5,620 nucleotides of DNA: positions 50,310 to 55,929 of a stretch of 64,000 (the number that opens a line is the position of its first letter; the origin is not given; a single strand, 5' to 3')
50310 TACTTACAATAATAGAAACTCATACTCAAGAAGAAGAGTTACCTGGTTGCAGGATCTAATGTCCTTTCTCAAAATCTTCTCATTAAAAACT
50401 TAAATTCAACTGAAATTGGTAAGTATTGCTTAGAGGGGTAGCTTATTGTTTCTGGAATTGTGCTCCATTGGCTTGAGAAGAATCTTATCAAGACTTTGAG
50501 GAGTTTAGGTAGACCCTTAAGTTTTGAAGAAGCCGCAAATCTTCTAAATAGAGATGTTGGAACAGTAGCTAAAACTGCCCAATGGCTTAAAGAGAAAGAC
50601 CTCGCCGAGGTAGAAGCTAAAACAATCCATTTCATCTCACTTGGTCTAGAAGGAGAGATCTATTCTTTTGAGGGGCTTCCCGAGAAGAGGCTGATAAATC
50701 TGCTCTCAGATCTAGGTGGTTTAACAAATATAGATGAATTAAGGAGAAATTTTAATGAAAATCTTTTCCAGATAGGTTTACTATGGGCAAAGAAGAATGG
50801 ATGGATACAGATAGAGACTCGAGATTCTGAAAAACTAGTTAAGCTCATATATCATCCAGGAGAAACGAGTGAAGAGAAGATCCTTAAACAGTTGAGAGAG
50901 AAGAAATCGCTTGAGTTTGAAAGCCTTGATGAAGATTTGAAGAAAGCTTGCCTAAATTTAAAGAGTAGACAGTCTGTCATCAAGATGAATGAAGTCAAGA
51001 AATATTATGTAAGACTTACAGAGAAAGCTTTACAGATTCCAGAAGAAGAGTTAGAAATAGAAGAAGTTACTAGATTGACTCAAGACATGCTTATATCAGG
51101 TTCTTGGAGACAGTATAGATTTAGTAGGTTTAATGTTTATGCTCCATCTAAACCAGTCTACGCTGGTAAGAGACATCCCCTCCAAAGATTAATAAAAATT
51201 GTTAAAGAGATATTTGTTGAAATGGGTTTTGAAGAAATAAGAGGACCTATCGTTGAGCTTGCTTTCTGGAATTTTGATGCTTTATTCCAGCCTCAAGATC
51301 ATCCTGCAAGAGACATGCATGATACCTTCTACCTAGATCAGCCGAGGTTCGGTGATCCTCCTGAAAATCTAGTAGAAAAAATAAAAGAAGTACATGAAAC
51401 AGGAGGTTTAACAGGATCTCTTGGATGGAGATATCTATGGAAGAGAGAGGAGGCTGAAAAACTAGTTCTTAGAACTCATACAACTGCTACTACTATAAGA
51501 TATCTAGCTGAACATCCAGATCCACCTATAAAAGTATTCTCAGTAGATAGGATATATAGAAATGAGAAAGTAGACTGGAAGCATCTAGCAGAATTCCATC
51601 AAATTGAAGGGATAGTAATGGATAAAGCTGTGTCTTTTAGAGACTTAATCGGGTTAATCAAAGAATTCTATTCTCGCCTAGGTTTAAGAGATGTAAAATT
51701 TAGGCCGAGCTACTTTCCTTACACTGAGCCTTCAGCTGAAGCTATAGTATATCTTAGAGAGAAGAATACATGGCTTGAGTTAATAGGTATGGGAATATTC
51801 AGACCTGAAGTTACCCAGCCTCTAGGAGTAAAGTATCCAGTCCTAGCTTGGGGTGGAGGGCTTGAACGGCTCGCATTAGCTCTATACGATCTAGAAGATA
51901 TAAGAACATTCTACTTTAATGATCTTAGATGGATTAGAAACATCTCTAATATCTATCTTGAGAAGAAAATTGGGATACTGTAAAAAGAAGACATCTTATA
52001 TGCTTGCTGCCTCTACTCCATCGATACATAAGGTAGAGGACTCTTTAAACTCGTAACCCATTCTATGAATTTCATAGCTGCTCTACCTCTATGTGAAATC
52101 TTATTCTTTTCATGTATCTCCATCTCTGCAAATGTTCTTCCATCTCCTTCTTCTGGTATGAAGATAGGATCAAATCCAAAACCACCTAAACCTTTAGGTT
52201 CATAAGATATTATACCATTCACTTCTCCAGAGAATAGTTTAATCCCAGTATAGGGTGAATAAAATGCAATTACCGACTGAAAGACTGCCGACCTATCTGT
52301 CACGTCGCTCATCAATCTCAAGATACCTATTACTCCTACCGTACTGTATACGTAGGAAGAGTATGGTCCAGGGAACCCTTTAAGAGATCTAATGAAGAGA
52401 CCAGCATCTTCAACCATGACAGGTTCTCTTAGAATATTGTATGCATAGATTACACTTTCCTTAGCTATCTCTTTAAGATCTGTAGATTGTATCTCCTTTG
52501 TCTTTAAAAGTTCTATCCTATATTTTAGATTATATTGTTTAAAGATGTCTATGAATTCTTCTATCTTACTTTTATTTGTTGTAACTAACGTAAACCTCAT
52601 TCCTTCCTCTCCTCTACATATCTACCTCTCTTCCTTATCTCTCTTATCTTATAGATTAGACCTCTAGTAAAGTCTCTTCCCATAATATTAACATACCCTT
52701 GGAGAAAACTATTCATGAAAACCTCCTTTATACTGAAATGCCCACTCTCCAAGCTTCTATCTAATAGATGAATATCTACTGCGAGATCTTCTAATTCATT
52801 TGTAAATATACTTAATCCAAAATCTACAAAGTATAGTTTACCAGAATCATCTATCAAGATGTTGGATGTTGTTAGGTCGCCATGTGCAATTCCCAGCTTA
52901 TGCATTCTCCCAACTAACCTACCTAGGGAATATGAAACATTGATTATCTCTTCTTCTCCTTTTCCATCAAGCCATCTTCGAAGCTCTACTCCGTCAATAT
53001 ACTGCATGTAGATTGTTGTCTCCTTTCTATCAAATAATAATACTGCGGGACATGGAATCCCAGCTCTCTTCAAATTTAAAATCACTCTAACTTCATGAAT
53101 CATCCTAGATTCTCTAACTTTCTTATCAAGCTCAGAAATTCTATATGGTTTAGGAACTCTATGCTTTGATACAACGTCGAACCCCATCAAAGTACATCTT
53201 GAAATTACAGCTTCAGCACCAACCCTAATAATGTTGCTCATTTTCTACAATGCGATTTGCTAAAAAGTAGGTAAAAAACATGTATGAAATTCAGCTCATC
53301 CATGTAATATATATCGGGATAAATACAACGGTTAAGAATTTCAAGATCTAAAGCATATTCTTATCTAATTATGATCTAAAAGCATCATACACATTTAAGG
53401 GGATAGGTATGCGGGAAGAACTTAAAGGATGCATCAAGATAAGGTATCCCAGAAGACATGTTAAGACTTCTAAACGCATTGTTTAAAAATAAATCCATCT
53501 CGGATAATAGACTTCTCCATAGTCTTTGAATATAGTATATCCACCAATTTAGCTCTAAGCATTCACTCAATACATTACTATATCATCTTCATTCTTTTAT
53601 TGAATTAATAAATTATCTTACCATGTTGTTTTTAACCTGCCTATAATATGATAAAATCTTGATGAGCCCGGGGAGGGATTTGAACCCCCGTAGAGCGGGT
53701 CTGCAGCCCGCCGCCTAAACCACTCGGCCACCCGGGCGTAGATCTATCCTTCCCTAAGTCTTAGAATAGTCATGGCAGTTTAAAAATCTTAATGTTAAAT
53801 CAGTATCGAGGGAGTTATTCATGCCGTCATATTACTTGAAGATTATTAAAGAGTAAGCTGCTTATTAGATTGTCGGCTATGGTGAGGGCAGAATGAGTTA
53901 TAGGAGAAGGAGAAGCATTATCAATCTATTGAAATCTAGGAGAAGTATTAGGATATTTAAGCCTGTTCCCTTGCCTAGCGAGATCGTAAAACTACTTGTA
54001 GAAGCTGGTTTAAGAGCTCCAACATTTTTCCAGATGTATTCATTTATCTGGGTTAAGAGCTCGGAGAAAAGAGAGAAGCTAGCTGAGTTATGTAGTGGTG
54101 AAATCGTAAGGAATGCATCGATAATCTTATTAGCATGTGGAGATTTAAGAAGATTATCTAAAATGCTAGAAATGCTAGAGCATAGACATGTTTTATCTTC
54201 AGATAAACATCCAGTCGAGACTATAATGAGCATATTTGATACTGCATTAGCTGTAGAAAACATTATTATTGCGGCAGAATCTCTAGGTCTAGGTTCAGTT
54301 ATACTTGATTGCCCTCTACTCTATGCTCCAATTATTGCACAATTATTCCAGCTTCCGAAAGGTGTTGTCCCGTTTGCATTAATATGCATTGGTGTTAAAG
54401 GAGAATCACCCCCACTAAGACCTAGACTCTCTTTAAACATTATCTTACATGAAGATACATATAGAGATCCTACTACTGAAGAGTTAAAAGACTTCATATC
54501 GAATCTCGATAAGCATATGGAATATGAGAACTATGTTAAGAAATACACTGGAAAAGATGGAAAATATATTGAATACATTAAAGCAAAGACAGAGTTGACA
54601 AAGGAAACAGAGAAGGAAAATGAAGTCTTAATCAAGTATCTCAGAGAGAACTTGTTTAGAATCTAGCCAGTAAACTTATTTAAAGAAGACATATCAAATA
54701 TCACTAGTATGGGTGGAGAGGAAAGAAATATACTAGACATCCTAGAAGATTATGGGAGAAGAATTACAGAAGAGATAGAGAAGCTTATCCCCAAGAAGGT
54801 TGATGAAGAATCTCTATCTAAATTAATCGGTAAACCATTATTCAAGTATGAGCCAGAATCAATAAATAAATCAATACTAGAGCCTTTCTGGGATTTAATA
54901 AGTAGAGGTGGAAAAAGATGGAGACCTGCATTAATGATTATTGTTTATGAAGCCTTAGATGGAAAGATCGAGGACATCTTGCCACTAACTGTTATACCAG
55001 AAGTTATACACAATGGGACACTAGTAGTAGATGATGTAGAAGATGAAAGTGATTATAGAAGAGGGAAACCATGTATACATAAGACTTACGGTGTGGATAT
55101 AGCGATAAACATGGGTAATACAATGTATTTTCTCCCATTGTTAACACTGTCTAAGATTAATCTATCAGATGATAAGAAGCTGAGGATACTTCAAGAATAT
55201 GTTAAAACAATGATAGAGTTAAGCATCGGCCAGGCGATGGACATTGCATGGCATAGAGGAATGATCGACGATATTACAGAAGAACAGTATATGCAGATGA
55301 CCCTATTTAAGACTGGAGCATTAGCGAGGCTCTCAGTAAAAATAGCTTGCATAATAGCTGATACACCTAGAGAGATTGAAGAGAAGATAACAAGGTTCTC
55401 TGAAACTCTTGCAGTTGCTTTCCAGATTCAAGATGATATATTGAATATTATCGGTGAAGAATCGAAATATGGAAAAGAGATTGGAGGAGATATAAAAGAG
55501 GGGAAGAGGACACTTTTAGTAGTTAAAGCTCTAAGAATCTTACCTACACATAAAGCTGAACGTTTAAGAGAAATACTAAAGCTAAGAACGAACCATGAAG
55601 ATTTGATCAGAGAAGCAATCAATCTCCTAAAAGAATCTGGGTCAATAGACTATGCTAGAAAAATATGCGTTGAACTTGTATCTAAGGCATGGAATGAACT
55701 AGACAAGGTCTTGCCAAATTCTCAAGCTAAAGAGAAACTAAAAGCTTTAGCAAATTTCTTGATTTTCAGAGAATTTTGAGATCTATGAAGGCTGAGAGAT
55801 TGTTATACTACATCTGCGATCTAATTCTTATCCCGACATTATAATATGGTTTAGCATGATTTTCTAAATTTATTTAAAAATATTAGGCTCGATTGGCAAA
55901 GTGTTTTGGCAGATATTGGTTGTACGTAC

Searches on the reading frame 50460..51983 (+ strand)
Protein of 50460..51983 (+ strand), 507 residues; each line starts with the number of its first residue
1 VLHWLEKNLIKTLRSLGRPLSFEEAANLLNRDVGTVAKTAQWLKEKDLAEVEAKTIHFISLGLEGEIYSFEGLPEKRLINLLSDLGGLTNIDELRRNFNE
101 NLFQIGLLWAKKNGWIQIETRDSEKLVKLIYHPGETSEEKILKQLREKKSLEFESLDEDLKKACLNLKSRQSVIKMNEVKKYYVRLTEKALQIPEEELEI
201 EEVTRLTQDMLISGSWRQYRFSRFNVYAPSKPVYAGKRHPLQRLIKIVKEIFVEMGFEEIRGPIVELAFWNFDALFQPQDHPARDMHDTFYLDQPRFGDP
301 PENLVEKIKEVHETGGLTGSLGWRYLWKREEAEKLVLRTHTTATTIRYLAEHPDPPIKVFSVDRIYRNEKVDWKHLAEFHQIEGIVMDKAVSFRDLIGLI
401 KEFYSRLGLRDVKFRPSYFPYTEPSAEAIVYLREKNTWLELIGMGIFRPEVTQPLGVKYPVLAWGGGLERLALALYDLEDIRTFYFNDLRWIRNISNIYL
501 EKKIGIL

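Call 33: search_protein_families(library=pfam, proteins=[window:50460-51983:+], max_evalue=0.001)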
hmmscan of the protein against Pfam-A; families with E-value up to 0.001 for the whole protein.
window:50460-51983:+ (507 aa): 5 families
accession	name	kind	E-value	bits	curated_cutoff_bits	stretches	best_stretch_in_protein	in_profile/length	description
PF01409.25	tRNA-synt_2d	-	1.7e-92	309.8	19.8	1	224-494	2-245/246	tRNA synthetases class II core domain (F)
PF17759.6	tRNA_synthFbeta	-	9.5e-08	32.2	22.4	1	343-462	80-208/214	Phenylalanyl tRNA synthetase beta chain CLM domain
PF18553.7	PheRS_DBD3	-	1.6e-05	25.5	26.6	1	74-129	2-57/61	PheRS DNA binding domain 3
PF00587.30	tRNA-synt_2b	-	1.7e-05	25.4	29.3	1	325-414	1-101/179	tRNA synthetase class II core domain (G, H, P, S and T)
PF00152.25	tRNA-synt_2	-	7.5e-05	22.4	25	0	358-384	93-119/308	tRNA synthetases class II (D, K and N)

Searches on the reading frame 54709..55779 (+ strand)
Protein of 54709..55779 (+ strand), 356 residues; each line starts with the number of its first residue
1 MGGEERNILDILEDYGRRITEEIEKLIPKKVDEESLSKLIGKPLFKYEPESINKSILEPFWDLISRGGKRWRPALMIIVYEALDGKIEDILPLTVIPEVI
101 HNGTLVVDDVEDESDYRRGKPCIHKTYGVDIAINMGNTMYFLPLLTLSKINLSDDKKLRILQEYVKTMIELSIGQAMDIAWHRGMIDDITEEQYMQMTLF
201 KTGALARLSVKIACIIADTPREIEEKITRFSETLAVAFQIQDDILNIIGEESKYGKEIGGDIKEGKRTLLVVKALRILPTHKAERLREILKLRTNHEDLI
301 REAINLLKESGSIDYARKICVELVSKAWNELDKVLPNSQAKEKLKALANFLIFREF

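Call 54: find_encoding_contigs(protein=window:54709-55779:+, flank=10000, max_places=8)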
Protein window:54709-55779:+ (356 aa): 9 contigs read that carry it; 7 places shown.
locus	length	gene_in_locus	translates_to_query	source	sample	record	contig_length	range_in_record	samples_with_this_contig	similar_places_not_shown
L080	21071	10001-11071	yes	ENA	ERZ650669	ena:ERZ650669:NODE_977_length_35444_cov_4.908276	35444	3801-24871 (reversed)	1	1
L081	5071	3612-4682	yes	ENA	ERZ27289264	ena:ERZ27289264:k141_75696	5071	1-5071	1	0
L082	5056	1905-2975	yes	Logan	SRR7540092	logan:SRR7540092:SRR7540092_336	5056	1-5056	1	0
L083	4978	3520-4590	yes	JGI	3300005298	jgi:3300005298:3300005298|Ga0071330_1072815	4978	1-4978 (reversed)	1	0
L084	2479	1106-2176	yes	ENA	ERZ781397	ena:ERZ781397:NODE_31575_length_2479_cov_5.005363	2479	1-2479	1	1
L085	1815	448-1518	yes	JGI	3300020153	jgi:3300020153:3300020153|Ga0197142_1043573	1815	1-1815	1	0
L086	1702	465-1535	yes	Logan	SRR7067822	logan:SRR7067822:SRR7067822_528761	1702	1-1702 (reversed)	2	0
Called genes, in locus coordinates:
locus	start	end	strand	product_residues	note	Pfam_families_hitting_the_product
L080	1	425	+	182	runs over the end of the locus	-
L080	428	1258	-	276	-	PF02517:Rce1-like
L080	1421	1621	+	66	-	PF01667:Ribosomal_S27e, PF08271:Zn_Ribbon_TF (weak)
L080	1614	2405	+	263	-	PF00575:S1, PF07541:EIF_2_alpha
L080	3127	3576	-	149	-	-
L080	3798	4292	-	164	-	-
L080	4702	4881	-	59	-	-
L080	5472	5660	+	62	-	-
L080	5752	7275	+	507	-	PF00587:tRNA-synt_2b (faint), PF01409:tRNA-synt_2d, PF17759:tRNA_synthFbeta (faint)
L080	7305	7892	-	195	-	PF01725:Ham1p_like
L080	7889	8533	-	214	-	PF07714:PK_Tyr_Ser-Thr (weak), PF01163:RIO1, PF00069:Pkinase, PF01636:APH (faint), PF06293:Kdo, PF03109:ABC1 (weak)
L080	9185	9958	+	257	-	PF00881:Nitroreductase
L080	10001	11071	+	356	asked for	PF00348:polyprenyl_synt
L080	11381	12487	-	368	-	PF05559:DUF763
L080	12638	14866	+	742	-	PF03030:H_PPase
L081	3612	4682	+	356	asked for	PF00348:polyprenyl_synt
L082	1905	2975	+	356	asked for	PF00348:polyprenyl_synt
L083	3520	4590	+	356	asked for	PF00348:polyprenyl_synt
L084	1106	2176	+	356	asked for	PF00348:polyprenyl_synt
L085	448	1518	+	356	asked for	PF00348:polyprenyl_synt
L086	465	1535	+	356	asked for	PF00348:polyprenyl_synt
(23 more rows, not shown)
